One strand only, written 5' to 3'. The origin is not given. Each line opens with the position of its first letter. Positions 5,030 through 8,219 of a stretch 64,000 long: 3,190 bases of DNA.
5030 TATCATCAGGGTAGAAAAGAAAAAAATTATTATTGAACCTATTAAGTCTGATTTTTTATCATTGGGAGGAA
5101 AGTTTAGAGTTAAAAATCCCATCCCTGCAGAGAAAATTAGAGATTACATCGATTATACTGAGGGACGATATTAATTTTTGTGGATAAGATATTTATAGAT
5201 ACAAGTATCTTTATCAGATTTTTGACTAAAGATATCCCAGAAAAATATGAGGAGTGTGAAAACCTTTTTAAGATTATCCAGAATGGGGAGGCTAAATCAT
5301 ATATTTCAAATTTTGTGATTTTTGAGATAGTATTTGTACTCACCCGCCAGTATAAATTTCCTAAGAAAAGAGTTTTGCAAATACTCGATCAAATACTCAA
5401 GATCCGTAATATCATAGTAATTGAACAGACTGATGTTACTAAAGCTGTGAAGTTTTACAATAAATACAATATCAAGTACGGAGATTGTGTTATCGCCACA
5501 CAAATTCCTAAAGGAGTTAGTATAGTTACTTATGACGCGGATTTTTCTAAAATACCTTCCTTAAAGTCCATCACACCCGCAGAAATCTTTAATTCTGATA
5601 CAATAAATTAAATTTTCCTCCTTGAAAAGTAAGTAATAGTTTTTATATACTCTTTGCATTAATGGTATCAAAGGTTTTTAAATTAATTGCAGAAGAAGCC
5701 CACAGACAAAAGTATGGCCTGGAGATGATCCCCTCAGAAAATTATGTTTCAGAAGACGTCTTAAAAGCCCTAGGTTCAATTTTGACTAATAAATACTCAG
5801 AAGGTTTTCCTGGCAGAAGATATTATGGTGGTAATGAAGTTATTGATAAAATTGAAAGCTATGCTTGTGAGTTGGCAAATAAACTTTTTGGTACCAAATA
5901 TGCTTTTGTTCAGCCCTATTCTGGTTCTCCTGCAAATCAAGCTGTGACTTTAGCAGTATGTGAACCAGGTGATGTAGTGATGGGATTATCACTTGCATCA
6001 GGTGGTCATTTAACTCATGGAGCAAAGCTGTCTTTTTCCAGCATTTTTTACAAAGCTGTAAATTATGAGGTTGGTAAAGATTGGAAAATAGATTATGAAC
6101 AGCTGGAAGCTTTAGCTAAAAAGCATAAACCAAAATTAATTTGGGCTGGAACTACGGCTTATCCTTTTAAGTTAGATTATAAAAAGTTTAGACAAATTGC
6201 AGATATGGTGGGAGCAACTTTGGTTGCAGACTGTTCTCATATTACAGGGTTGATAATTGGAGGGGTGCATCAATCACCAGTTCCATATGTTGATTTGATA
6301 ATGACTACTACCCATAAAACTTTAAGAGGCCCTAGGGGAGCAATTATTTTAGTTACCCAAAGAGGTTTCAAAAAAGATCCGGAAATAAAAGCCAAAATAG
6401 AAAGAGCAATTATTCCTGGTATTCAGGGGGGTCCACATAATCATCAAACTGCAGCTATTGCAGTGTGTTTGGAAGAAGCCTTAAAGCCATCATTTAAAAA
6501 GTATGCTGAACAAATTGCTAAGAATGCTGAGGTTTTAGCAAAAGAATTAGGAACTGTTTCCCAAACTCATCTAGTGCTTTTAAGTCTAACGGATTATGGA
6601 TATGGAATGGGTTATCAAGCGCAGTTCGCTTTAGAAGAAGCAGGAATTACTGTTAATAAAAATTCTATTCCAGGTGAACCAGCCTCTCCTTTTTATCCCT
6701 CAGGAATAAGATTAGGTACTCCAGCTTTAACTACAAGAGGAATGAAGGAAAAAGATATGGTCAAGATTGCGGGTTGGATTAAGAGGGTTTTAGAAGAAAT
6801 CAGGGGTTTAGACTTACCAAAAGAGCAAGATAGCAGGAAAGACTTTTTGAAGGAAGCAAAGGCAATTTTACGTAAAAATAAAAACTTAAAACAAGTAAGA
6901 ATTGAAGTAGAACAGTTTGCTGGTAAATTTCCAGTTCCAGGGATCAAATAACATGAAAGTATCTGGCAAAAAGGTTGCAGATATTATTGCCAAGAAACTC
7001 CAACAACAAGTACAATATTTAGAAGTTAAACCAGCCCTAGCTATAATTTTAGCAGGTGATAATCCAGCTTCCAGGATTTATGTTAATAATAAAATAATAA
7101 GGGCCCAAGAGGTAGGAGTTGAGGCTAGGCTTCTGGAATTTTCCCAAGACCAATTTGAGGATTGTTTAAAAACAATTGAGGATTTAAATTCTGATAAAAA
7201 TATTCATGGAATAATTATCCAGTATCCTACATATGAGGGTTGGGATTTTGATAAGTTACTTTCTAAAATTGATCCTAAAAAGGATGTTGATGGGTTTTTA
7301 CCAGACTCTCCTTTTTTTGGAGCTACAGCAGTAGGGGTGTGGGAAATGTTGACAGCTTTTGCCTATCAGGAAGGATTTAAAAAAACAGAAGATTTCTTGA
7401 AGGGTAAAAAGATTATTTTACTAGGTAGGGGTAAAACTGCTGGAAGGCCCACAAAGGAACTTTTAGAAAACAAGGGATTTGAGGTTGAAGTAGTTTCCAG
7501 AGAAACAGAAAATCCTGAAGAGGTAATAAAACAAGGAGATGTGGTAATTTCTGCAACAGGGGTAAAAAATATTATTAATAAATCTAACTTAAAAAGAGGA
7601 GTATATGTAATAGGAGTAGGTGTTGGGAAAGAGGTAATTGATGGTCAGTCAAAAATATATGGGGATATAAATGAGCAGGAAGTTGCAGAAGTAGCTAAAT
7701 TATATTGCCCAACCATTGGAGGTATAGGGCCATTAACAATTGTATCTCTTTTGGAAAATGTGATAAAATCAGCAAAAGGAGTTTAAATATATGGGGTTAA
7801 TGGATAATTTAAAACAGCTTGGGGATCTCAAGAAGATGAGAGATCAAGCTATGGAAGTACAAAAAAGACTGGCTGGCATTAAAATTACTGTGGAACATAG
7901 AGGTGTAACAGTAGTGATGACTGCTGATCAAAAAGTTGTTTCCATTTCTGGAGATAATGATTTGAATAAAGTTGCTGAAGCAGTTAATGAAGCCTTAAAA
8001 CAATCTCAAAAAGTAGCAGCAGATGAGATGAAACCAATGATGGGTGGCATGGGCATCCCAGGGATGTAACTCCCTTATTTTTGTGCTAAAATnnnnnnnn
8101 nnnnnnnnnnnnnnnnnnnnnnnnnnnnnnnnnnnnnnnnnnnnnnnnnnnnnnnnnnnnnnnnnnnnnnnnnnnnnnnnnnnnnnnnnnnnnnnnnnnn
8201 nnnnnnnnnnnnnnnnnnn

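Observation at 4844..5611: VapBC cassette inserted directly after dnaX and bracketed by a 33-nt duplication of the dnaX 3' end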

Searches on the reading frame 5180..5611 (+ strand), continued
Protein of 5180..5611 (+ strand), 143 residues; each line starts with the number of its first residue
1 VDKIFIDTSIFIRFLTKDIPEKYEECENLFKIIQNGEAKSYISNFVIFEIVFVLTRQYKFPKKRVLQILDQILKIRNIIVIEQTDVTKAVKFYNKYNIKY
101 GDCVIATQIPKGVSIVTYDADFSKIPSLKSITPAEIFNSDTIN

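Call 40: search_solved_structures(query=A2, max_evalue=10, show_alignments=3)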
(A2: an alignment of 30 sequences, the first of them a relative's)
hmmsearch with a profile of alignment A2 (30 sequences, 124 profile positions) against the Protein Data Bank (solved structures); distinct sequences matched with E-value up to 10: 10.
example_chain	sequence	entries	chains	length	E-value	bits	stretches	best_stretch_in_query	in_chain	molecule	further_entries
4tps_B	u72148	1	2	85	5.7e-05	26.4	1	4-81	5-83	Chromosomal replication initiator protein DnaA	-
8btg_A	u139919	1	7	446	8.6e-05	25.8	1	5-94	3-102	Chromosomal replication initiator protein DnaA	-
4iqj_M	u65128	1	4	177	0.00073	22.8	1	4-58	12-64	DNA polymerase III subunit gamma/tau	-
5itv_A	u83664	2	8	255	0.005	20.1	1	9-46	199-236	Dihydroanticapsin 7-dehydrogenase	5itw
10xo_A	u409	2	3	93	0.0051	20.1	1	7-82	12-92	Chromosomal replication initiator protein DnaA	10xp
10xe_A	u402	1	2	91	0.0091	19.3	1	16-80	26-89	Chromosomal replication initiator protein DnaA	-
4v6u_Bk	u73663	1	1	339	0.43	13.9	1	60-115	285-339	Acidic ribosomal protein P0 homolog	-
10xl_B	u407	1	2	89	0.44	13.9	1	6-81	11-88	Chromosomal replication initiator protein DnaA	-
4ac0_A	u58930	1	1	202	1.1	12.6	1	59-117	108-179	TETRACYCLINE REPRESSOR PROTEIN CLASS B FROM TRANSPOSON TN1 0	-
2ns7_A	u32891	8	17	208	1.1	12.5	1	50-117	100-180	Tetracycline repressor protein | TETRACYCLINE REPRESSOR PROTEIN CLASS B FROM TRANSPOSON TN10, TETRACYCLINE REPRESSOR PROTEI | Tetracycline repressor protein cla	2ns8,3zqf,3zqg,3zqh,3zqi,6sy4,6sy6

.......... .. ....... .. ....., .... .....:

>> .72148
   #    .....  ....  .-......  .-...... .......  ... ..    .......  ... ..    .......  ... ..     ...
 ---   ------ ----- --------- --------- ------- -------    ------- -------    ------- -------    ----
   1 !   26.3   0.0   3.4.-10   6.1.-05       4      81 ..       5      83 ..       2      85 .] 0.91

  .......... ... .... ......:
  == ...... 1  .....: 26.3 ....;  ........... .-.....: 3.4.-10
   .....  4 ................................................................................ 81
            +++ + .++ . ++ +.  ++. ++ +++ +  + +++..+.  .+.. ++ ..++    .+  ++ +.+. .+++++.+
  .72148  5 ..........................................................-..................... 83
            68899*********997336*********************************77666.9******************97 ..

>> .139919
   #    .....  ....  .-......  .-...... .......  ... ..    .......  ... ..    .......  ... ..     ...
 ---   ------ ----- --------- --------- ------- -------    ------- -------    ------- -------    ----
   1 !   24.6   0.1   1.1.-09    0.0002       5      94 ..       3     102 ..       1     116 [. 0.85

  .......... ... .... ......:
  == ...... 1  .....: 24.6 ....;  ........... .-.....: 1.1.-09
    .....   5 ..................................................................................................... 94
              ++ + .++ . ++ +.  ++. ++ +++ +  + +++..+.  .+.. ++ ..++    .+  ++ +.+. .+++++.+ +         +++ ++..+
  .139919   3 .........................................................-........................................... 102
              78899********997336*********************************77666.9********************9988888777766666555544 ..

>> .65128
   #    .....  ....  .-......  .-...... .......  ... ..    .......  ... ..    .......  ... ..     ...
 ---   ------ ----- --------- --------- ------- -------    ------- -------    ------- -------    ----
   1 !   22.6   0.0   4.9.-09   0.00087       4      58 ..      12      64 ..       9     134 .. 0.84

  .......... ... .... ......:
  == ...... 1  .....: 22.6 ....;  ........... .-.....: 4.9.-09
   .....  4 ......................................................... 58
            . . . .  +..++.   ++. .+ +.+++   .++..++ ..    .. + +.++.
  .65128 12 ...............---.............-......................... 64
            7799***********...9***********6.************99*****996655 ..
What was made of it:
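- Tried and rejected: A profile hit DnaA domain I and Taq tau (4IQJ), but only over the globular part, not the tail (call 40).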

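Call 47: predict_structure(alignment_id=A1)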
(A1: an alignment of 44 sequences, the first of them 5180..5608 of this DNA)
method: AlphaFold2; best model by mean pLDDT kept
length: 143 residues; sequences in the alignment: 44
mean_pLDDT: 93.4   pTM: 0.87
mean pLDDT of the five models: 93.4, 93.3, 93.1, 93.1, 92.9
residues with pLDDT >= 90: 131; 70-90: 7; 50-70: 2; < 50: 3
segments of 3 or more residues with pLDDT < 50: 141-143
pLDDT, mean of each block of 10 residues (from residue 1): 94 96 96 94 97 97 97 93 95 96 96 96 96 82 37
secondary structure, 60 per line:
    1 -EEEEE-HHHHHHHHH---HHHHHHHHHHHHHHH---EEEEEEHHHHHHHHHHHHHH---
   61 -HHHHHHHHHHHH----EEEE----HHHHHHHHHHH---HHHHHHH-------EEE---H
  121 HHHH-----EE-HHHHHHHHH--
elements in order: E2-6 H8-16 H20-34 E38-43 H44-57 H62-73 E78-81 H86-96 H100-106 E114-116 H120-124 H133-141
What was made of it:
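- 5579..5611 (+): Repeat copy 2: the last 10 codons and stop of vapC (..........*), derived from the dnaX 3' end. Predicted as a C-terminal helix, residues 133-141, pLDDT about 82 (call 47).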

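Call 56: find_encoding_contigs(protein=P0023, flank=5000, max_places=3)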
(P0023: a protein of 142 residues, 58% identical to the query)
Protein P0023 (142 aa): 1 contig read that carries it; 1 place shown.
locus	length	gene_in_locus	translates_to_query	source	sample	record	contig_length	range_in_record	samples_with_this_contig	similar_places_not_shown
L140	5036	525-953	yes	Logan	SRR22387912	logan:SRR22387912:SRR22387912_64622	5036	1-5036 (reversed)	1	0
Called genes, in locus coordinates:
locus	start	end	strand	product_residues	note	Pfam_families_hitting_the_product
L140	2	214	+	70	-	?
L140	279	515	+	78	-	-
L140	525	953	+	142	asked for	PF01850:PIN, PF13470:PIN_3 (weak), PF16289:PIN_12 (weak)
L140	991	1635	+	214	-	PF18920:DUF5671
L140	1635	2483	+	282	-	-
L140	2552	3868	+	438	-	PF00464:SHMT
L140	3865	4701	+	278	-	PF00763:THF_DHG_CYH, PF02882:THF_DHG_CYH_C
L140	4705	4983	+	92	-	PF02575:YbaB_DNA_bd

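Call 68: fold_search(model_id=the predicted structure, library=pdb)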
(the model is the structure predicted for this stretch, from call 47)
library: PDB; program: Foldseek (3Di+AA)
matches with E <= 10: 663; with E <= 0.001: 28
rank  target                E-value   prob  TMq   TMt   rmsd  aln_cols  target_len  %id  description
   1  8wmm_G                5.6e-07  1.00  0.74  0.79   2.6       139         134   24  Structure of CbCas9-PcrIIC1 complex bound to 28-bp DNA substrate (20-nt complementary) (released 2024-06-05)
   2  3zvk_C                2.3e-05  1.00  0.61  0.65   4.1       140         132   22  Crystal structure of VapBC2 from Rickettsia felis bound to a DNA fragment from their promoter (released 2011-12-14)
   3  5ecw_A                2.8e-05  1.00  0.71  0.77   2.8       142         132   18  Structure of the Shigella flexneri VapC mutant D7A (released 2016-02-17)
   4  6a7v_G                2.8e-05  1.00  0.67  0.69   3.2       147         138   18  Crystal structure of Mycobacterium tuberculosis VapBC11 toxin-antitoxin complex (released 2018-10-10)
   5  3zvk_B                3.0e-05  1.00  0.62  0.66   4.0       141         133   22  Crystal structure of VapBC2 from Rickettsia felis bound to a DNA fragment from their promoter (released 2011-12-14)
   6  7vwo_A                3.6e-05  1.00  0.76  0.76   2.7       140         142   12  TA complex from Mycobacterium tuberculosis (released 2022-11-16)
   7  6a7v_C                5.9e-05  1.00  0.66  0.68   3.4       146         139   19  Crystal structure of Mycobacterium tuberculosis VapBC11 toxin-antitoxin complex (released 2018-10-10)
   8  6ifc_A                7.5e-05  1.00  0.70  0.75   3.1       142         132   18  Crystal structure of VapBC from Salmonella typhimurium (released 2020-01-29)
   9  4chg_A                1.0e-04  1.00  0.67  0.72   2.9       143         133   13  Crystal structure of VapBC15 complex from Mycobacterium tuberculosis (released 2014-11-12)
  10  5ed0_A                1.2e-04  1.00  0.72  0.77   2.8       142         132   18  Structure of the Shigella flexneri VapC mutant D7N (released 2016-02-17)
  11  6sd6_C                1.3e-04  1.00  0.69  0.72   3.1       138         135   17  Structure of VapBC from Shigella sonnei (released 2020-08-26)
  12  7by3_B                1.5e-04  1.00  0.62  0.71   3.5       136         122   23  Toxin-antitoxin complex from klebsiella pneumoniae (released 2021-04-28)
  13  2fe1                  2.0e-04  1.00  0.60  0.64   4.1       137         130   15  Crystal Structure of PAE0151 from Pyrobaculum aerophilum (released 2005-12-27)
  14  3zvk_A                2.0e-04  1.00  0.61  0.64   4.1       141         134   22  Crystal structure of VapBC2 from Rickettsia felis bound to a DNA fragment from their promoter (released 2011-12-14)
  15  8rdd                  2.3e-04  1.00  0.57  0.51   4.8       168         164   13  Crystal structure of Saccharomyces cerevisiae Nmd4 protein involved in nonsense mediated mRNA decay (released 2024-08-14)
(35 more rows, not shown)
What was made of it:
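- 5180..5611 (+): vapC toxin (143 aa, PIN-domain RNase). The PIN domain ends near residue 131. Residues 134-143 are the dnaX-derived tail. AF2 gives pLDDT 93 and Foldseek hits VapC structures (calls 47, 68).
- On Type II VapBC toxin-antitoxin: AF2 pLDDT is 93 and Foldseek hits VapC structures (calls 47, 68).
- Closest known: PcrIIC1, a VapC-like PIN protein that binds Cas9. Same: It is the best Foldseek hit of the VapC model (E=5.6e-7, call 68).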

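Call 70: search_protein_families(library=pfam, proteins=[L134:3645-4703:+, L136:2235-2978:+, L136:1003-1374:-, L140:991-1632:+, L140:1635-2480:+, L133:738-3068:+], max_evalue=0.01)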
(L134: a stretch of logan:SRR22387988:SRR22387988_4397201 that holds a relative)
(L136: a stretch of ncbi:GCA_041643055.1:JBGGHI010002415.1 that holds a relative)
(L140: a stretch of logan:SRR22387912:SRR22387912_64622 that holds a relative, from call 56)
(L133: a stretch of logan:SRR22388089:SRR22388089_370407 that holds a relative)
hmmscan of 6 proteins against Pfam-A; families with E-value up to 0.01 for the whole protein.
L134:3645-4703:+ (353 aa): 3 families
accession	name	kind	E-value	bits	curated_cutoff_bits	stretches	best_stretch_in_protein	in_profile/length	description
PF13365.12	Trypsin_2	-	1.8e-25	90.8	27.6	1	109-317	1-144/144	Trypsin-like peptidase domain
PF00089.32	Trypsin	-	1.8e-13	51.3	20.6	1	187-335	59-214/220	Trypsin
PF10459.15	Peptidase_S46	-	6.2e-05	22.3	22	1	298-329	630-661/698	Peptidase S46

L136:2235-2978:+ (248 aa): 0 families

L136:1003-1374:- (123 aa): 0 families

L140:991-1632:+ (214 aa): 1 family
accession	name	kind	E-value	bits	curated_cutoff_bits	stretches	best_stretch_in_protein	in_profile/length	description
PF18920.5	DUF5671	-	1.6e-15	57.6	28.4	1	65-197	2-126/132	Domain of unknown function (DUF5671)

L140:1635-2480:+ (282 aa): 0 families

L133:738-3068:+ (777 aa): 2 families
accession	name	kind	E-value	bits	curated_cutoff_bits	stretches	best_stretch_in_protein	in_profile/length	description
PF07588.17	DUF1554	-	1.4e-07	31.8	27.5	1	511-636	2-128/136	Protein of unknown function (DUF1554)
PF06482.17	Endostatin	-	3.7e-05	23.9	29.4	1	511-580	8-80/170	Collagenase NC10 and Endostatin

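Call 73: search_protein_representatives(protein=window:5180-5608:+)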
Query: 143 residues. Proteins with E-value up to 0.001 (for the whole library): 2612; up to 1e-10: 345; up to 1e-30: 6. The best 150 are listed.
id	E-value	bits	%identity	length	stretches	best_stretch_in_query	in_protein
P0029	9.0e-47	174.6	59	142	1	3-143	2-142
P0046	3.2e-38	147.0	51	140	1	2-136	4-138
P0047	3.7e-36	140.3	48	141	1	3-138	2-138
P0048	4.5e-34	133.5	48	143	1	1-137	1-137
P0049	2.0e-32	128.2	42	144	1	3-138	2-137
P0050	5.4e-31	123.6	45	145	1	3-139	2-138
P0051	4.6e-29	117.3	43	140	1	1-135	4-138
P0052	5.8e-29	117.0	41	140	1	1-137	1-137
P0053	8.4e-29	116.5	40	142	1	1-138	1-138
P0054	1.1e-28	116.1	41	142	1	3-138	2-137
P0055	1.7e-28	115.5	42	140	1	1-136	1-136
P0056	9.7e-28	113.0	38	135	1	3-134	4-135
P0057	2.2e-27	111.9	39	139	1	3-136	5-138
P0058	2.3e-27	111.8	39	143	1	2-140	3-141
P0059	2.2e-26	108.7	36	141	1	1-137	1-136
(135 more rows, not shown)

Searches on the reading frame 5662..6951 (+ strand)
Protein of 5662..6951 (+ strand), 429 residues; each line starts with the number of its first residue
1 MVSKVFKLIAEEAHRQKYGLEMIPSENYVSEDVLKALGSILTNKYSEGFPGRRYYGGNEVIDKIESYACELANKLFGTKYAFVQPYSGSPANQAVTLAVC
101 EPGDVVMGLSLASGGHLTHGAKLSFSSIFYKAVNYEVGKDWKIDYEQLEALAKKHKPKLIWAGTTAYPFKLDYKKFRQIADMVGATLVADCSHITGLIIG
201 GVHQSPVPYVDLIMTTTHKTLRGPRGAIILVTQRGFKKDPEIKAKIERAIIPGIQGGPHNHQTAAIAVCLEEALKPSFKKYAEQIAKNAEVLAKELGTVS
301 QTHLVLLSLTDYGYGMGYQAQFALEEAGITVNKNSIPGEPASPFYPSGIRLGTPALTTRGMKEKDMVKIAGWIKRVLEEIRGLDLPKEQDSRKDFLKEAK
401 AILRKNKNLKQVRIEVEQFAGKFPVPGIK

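Call 5: search_protein_families(library=pfam, proteins=[window:5662-6951:+], max_evalue=0.01)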
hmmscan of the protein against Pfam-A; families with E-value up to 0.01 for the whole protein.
window:5662-6951:+ (429 aa): 3 families
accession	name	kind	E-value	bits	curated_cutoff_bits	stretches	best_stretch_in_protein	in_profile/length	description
PF00464.25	SHMT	-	2.4e-135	451.6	27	1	4-373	7-399/399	Serine hydroxymethyltransferase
PF00155.27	Aminotran_1_2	-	4.7e-09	36.3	19.7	1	46-362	29-355/361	Aminotransferase class I and II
PF01212.27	Beta_elim_lyase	-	0.0045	16.8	27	1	54-269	27-215/288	Beta-eliminating lyase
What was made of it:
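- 5662..6951 (+): glyA (serine hydroxymethyltransferase), the right-hand neighbour. It directly follows dnaX in the empty site. Pfam SHMT E=2e-135 (call 5).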

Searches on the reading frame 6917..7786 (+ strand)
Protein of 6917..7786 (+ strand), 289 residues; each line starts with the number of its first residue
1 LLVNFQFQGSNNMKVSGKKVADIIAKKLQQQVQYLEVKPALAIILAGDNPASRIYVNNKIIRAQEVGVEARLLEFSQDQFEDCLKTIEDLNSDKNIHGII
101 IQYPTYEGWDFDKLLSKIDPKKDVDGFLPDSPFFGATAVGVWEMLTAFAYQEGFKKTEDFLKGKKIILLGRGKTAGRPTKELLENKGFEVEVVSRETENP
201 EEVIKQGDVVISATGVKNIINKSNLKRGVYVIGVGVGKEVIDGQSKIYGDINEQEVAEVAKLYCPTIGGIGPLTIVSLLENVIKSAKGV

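Call 5: search_protein_families(library=pfam, proteins=[window:6917-7786:+], max_evalue=0.01)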
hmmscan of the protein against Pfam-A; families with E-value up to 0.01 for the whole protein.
window:6917-7786:+ (289 aa): 4 families
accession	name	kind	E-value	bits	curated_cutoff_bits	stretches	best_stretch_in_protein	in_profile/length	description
PF02882.25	THF_DHG_CYH_C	-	1e-33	116.4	27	1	135-287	17-157/160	Tetrahydrofolate dehydrogenase/cyclohydrolase, NAD(P)-binding domain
PF00763.28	THF_DHG_CYH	-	5.3e-30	104.5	32.8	1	16-125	2-115/115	Tetrahydrofolate dehydrogenase/cyclohydrolase, catalytic domain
PF01488.26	Shikimate_DH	-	1.1e-05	26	24.3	1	159-205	8-54/138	Shikimate / quinate 5-dehydrogenase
PF00670.27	AdoHcyase_NAD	-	0.0082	16.7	27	0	200-227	72-99/162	S-adenosyl-L-homocysteine hydrolase, NAD binding domain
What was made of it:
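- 6953..7786 (+): folD (context gene). Pfam THF_DHG_CYH and THF_DHG_CYH_C (call 5).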

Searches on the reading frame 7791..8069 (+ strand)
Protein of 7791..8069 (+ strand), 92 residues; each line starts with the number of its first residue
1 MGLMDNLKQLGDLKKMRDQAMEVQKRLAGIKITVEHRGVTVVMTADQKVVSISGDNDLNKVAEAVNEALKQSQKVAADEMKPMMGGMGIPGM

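Call 5: search_protein_families(library=pfam, proteins=[window:7791-8069:+], max_evalue=0.01)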
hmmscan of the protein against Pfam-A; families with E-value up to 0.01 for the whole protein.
window:7791-8069:+ (92 aa): 2 families
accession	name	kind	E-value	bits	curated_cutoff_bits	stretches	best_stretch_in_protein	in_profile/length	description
PF02575.21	YbaB_DNA_bd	-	9.1e-11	42.2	25.5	1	12-87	3-90/91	YbaB/EbfC DNA-binding family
PF02108.21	FliH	-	0.00076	19.9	24.1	1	14-75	5-66/128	Flagellar assembly protein FliH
